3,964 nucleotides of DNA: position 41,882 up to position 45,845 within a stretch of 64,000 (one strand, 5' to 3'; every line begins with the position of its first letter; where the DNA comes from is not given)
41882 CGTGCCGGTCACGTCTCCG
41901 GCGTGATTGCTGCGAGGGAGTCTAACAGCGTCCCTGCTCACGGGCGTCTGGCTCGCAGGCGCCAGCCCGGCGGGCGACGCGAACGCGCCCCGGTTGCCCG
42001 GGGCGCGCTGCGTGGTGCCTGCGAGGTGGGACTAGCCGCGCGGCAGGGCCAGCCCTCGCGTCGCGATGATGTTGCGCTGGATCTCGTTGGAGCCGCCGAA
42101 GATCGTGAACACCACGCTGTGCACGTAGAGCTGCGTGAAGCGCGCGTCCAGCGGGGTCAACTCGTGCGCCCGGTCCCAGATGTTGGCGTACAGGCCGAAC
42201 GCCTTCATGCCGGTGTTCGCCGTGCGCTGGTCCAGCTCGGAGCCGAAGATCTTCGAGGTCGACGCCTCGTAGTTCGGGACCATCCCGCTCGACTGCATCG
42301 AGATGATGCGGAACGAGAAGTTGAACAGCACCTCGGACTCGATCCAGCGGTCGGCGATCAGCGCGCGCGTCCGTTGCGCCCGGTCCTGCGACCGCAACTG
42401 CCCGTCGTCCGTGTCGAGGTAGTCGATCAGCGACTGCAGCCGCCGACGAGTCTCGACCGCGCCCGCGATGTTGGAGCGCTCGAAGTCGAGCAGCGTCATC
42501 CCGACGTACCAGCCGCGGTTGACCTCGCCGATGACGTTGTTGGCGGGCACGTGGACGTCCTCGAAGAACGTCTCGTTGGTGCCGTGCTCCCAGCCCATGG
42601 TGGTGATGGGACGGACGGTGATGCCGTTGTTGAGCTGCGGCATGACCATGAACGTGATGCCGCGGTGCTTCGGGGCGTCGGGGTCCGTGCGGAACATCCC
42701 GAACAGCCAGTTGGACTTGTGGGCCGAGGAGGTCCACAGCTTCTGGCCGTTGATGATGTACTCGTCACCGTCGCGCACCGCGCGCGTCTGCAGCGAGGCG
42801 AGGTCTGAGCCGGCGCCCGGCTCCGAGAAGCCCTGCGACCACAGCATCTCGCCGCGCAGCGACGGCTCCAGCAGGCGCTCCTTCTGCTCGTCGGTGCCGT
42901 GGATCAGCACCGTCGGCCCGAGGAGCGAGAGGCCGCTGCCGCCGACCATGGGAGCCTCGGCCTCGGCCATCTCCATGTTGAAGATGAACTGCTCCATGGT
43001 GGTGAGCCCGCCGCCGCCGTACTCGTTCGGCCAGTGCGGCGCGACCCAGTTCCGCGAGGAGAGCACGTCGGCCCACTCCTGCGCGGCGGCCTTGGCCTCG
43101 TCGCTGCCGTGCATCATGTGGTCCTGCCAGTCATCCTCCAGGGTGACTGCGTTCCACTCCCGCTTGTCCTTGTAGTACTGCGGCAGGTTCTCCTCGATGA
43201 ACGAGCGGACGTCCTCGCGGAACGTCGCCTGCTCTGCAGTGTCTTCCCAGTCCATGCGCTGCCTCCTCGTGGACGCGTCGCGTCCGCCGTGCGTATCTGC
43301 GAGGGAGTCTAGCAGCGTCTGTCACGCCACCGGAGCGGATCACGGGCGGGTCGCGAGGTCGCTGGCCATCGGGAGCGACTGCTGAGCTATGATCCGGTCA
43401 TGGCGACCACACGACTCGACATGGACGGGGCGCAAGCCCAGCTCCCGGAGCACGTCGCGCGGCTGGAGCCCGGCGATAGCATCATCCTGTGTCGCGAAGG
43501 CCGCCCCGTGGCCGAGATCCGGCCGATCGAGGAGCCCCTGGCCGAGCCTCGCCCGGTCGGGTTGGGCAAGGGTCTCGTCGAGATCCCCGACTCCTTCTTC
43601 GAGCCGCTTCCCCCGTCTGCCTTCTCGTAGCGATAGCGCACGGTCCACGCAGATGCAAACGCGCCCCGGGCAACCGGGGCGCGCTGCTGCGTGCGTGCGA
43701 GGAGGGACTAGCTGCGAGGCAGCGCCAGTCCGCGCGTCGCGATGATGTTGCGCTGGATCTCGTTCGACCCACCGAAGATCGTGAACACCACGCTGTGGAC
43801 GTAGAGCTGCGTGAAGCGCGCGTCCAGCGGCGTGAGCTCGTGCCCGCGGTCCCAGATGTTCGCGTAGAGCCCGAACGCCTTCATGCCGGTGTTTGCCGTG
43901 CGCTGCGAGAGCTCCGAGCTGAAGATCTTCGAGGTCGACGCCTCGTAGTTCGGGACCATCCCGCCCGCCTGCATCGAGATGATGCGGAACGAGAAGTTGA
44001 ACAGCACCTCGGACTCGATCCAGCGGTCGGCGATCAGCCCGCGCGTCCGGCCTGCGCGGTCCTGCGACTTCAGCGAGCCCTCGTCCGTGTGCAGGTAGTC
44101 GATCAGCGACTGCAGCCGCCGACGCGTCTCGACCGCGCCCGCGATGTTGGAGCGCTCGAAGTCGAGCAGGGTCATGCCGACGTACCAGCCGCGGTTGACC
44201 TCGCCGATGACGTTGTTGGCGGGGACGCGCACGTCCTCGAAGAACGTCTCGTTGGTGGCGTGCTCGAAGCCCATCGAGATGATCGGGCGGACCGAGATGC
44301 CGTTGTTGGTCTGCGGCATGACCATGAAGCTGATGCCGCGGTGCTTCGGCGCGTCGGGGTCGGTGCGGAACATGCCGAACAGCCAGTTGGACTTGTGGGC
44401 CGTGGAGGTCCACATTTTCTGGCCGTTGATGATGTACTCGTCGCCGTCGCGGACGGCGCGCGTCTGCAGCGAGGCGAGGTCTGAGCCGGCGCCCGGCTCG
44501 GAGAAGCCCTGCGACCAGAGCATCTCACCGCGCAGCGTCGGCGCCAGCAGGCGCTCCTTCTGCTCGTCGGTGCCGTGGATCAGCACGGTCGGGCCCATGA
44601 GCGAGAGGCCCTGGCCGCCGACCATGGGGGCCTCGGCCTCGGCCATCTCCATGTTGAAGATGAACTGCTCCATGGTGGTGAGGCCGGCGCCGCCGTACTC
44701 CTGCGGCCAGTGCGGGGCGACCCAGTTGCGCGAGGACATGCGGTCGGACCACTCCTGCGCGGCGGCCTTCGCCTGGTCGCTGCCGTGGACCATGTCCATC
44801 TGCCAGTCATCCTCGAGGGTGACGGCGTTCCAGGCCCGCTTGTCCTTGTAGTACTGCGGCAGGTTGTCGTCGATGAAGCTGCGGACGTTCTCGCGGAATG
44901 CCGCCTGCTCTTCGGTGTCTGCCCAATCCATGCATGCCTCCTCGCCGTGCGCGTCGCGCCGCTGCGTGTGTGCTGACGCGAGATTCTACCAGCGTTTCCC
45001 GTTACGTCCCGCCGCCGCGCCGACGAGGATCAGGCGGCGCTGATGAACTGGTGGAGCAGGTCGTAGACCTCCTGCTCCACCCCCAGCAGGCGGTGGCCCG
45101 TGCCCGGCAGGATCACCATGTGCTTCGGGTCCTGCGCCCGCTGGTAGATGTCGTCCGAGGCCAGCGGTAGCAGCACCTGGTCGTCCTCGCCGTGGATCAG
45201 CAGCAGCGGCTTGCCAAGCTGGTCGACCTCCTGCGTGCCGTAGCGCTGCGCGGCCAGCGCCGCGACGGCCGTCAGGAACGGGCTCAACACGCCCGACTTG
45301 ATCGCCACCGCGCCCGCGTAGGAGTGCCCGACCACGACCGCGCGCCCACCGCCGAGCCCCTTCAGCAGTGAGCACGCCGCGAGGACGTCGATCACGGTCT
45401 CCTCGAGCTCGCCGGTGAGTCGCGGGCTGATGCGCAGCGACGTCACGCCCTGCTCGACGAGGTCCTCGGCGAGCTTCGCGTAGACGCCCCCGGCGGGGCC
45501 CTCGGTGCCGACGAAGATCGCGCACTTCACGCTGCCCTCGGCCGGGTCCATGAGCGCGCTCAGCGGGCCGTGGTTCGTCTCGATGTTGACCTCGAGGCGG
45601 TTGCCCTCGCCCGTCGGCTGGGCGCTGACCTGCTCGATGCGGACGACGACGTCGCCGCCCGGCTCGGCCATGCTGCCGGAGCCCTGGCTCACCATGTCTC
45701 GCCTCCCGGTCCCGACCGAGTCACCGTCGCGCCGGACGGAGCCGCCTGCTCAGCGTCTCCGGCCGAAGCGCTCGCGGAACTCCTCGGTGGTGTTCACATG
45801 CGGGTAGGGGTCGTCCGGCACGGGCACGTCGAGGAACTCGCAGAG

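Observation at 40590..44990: Three tandem acyl-CoA dehydrogenase paralogs, each a self-contained unit with its own promoter-like motif and terminator hairpin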

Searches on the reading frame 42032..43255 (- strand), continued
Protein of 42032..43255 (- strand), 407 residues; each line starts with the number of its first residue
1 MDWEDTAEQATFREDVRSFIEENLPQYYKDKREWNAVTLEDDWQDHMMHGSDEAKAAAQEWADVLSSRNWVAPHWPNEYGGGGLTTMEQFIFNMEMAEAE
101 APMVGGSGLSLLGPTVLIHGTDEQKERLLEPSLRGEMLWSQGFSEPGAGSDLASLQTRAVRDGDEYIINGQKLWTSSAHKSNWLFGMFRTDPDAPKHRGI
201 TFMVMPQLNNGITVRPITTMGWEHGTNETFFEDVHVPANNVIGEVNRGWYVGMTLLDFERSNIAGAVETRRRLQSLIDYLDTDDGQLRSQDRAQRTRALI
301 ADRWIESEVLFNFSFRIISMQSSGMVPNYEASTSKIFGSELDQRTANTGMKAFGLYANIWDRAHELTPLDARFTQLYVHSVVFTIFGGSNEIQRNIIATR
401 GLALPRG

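Call 32: search_solved_structures(query=window:42032-43255:-, max_evalue=1e-10, show_alignments=2)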
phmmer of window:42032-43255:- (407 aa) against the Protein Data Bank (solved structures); distinct sequences matched with E-value up to 1e-10: 67 (the best 60 are shown).
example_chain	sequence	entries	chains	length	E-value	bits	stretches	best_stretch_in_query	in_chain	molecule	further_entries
6wy9_A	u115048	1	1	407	1.2e-56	195.7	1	60-406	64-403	Acyl-CoA dehydrogenase domain protein Tcur3483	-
4x28_A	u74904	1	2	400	1.3e-56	195.5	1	66-406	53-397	Acyl-CoA dehydrogenase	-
6wy8_B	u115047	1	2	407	1.7e-56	195.1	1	60-406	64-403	Acyl-CoA dehydrogenase domain protein Tcur3483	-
2pg0_A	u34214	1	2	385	1.9e-36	129.1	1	61-399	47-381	Acyl-CoA dehydrogenase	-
1ukw_A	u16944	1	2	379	2e-36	129.1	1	75-402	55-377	acyl-CoA dehydrogenase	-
3pfd_A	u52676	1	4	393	8.7e-35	123.6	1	52-378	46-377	Acyl-CoA dehydrogenase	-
7w0j_A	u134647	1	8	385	1.7e-34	122.7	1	40-394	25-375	Acyl-CoA dehydrogenase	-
8i4p_A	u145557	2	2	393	1.7e-34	122.7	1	40-395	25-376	Acyl-CoA dehydrogenase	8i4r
1egc_A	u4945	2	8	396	1.9e-32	115.9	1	72-399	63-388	MEDIUM CHAIN ACYL-COA DEHYDROGENASE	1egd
4p13_A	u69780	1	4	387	3.6e-31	111.7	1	72-398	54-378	Medium-chain specific acyl-CoA dehydrogenase, mitochondrial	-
1ege_A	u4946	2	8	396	1.3e-30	109.9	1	72-398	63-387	MEDIUM CHAIN ACYL-COA DEHYDROGENASE | Acyl-CoA dehydrogenase, medium-chain specific, mitochondrial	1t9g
2a1t_A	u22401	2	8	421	1.5e-30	109.7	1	72-398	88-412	Acyl-CoA dehydrogenase, medium-chain specific, mitochondrial precursor | Medium-chain specific acyl-CoA dehydrogenase, mitochondrial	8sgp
3mdd_A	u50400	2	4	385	5e-30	108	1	72-398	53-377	MEDIUM CHAIN ACYL-COA DEHYDROGENASE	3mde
1udy_A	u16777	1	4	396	5.3e-30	107.9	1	72-398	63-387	Acyl-CoA dehydrogenase, medium-chain specific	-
4iv6_A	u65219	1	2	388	1.2e-29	106.7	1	76-400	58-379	Acyl-CoA dehydrogenase FadE3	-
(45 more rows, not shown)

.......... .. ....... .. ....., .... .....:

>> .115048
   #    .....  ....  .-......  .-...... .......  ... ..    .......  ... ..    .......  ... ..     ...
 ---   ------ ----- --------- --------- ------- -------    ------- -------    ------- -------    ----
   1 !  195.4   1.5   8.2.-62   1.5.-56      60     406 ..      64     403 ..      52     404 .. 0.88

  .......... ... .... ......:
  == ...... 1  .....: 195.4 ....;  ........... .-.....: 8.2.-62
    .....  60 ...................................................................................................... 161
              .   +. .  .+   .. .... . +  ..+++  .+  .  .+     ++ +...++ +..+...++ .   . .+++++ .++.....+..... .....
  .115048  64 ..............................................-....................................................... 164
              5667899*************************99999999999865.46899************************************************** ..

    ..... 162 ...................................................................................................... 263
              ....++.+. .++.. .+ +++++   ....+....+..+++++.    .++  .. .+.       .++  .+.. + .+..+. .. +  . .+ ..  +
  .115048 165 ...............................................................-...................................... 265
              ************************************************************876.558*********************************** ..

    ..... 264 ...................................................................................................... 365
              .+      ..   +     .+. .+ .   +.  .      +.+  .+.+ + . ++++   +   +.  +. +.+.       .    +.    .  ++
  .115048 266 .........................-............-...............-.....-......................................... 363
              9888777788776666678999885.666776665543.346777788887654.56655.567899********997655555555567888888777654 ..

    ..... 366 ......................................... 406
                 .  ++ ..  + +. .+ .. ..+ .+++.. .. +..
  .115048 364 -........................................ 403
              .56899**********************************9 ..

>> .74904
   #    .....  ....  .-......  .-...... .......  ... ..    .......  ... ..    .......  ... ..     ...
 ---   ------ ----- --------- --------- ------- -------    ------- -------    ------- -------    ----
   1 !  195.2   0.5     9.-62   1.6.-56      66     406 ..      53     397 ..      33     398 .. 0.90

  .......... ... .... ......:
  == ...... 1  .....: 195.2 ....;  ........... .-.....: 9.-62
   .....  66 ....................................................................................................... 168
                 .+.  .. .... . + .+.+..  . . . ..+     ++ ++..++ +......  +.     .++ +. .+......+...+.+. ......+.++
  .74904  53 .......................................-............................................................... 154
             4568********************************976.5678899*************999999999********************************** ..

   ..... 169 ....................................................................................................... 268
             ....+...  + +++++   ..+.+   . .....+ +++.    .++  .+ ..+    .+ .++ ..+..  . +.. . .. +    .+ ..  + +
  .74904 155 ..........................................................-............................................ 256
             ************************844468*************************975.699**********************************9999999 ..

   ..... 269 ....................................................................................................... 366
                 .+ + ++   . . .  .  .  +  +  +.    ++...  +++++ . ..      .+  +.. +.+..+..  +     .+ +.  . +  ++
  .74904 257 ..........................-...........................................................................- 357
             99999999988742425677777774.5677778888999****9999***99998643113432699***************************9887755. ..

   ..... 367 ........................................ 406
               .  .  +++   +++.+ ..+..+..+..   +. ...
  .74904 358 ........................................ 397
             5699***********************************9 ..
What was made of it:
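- Closest known: ChsE4. Same: They are the best solved relatives, at E about 1e-56 over residues 60-406 (call 32).
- The best solved relatives are the alpha subunits Tcur3483 and ChsE4, at E about 1e-56 (call 32).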

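Call 33: find_encoding_contigs(protein=P0014, flank=6000, max_places=2)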
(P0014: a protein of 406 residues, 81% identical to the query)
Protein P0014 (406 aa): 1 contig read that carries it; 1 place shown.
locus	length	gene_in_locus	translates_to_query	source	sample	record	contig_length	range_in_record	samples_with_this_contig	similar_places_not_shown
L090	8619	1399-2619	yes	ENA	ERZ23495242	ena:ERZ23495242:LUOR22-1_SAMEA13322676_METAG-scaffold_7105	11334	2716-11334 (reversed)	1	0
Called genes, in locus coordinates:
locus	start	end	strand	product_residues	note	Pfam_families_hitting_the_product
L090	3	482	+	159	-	?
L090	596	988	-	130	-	PF01850:PIN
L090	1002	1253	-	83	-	-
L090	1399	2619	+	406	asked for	PF02771:Acyl-CoA_dh_N, PF02770:Acyl-CoA_dh_M, PF00441:Acyl-CoA_dh_1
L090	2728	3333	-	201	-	-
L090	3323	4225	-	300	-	PF01555:N6_N4_Mtase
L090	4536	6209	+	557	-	PF05960:DUF885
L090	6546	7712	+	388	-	PF01071:GARS_A (weak), PF02786:CPSase_L_D2 (faint), PF08442:ATP-grasp_2, PF13549:ATP-grasp_5, PF24948:Citrate_synth_N, PF00549:Ligase_CoA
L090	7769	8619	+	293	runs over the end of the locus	PF02629:CoA_binding, PF13607:Succ_CoA_lig, PF00549:Ligase_CoA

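Call 40: search_solved_structures(query=L086:5822-7009:+, max_evalue=1)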
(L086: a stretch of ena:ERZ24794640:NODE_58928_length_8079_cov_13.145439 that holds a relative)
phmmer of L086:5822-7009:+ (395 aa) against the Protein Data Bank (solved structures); distinct sequences matched with E-value up to 1: 0.

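Call 41: search_protein_families(library=pfam, proteins=[L086:5822-7009:+, L089:7390-8082:+], max_evalue=0.1)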
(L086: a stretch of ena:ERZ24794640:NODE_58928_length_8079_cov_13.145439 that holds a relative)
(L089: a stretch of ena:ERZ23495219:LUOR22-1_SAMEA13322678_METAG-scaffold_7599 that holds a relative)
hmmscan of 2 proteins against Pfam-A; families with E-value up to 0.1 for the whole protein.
L086:5822-7009:+ (395 aa): 0 families

L089:7390-8082:+ (231 aa): 0 families
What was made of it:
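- Tried and rejected: It has no PDB or Pfam similarity (calls 40, 41), so the idea was dropped.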

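Call 45: search_protein_families(library=pfam, proteins=[L090:1002-1253:-, L090:596-988:-], max_evalue=0.1)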
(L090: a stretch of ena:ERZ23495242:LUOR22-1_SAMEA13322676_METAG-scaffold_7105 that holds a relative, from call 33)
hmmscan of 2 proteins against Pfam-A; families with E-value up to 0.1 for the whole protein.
L090:1002-1253:- (83 aa): 1 family
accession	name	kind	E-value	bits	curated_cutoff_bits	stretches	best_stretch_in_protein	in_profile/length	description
PF02604.26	PhdYeFM_antitox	-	1.8e-05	24.9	29.8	1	6-45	4-44/74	Antitoxin Phd_YefM, type II toxin-antitoxin system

L090:596-988:- (130 aa): 1 family
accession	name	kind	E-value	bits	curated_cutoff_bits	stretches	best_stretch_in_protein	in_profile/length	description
PF01850.27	PIN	-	2.5e-12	47.9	23.6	1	4-122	2-117/120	PIN domain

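Call 46: search_protein_families(library=ncbifam, proteins=[L090:1002-1253:-, L090:596-988:-], max_evalue=0.1)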
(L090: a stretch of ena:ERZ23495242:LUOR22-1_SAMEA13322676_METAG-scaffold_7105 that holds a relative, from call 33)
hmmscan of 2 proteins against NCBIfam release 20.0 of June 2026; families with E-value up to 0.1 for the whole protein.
L090:1002-1253:- (83 aa): 1 family
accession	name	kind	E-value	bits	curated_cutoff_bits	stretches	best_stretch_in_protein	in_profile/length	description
TIGR01552.1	phd_fam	subfamily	0.026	13.8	20.8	1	7-46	3-42/53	type II toxin-antitoxin system prevent-host-death family antitoxin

L090:596-988:- (130 aa): 0 families
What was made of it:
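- On Type II toxin-antitoxin module (Phd/YefM antitoxin with PIN toxin), for the small ORF 43400-43630: The window's ORF itself gets no Pfam or NCBIfam hit in the correct frame (calls 45, 46).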

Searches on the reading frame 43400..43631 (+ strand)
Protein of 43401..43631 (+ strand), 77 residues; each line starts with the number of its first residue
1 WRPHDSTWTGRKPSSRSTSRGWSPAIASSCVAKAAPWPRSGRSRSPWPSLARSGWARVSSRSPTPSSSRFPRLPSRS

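Call 4: search_protein_families(library=pfam, proteins=[window:43401-43631:+])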
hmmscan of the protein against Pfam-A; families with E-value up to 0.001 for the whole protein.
window:43401-43631:+ (77 aa): 0 families

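Call 10: search_protein_families(library=ncbifam, proteins=[window:43401-43631:+], max_evalue=0.01)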
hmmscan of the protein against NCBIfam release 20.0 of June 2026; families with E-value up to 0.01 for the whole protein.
window:43401-43631:+ (77 aa): 0 families

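Call 41: search_protein_families(library=pfam, proteins=[window:43401-43631:+], max_evalue=0.1)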
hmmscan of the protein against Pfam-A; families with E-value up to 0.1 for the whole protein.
window:43401-43631:+ (77 aa): 0 families

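Call 42: find_homologous_proteins(query=window:43401-43631:+, max_evalue=0.001)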
Query window:43401-43631:+: 5 candidates shared short words with the query, none scored E <= 0.001.

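Call 45: search_protein_families(library=pfam, proteins=[window:43400-43630:+], max_evalue=0.1)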
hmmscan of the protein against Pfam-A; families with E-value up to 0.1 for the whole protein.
window:43400-43630:+ (76 aa): 1 family
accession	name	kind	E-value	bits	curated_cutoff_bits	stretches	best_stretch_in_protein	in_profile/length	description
PF13550.12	Phage-tail_3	-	0.091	13.1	23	1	2-35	120-153/164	Putative phage tail protein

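Call 46: search_protein_families(library=ncbifam, proteins=[window:43400-43630:+], max_evalue=0.1)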
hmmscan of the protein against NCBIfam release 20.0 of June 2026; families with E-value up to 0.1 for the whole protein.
window:43400-43630:+ (76 aa): 0 families

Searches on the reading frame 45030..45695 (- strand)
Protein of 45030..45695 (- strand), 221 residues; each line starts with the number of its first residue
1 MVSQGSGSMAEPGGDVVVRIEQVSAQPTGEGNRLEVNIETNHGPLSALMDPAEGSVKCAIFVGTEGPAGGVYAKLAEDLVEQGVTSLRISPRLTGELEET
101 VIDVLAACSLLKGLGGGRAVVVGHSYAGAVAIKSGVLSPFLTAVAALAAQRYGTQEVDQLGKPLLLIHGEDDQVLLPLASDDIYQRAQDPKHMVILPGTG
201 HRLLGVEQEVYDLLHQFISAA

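Call 41: search_protein_families(library=pfam, proteins=[window:45030-45695:-], max_evalue=0.1)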
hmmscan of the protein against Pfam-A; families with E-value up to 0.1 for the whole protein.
window:45030-45695:- (221 aa): 5 families
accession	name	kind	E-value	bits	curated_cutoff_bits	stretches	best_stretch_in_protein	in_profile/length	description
PF12146.15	Hydrolase_4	-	9.2e-08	32.1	27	1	143-205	173-236/239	Serine aminopeptidase, S33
PF12697.13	Abhydrolase_6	-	3.7e-07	31.5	26.3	2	100-136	47-83/217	Alpha/beta hydrolase family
PF00561.26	Abhydrolase_1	-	0.00025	21.2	25.8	0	150-201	188-238/245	alpha/beta hydrolase fold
PF12695.13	Abhydrolase_5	-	0.0025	18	27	1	72-205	15-144/164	Alpha/beta hydrolase family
PF03403.19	PAF-AH_p_II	-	0.019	14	20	1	95-202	198-308/372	Platelet-activating factor acetylhydrolase, isoform II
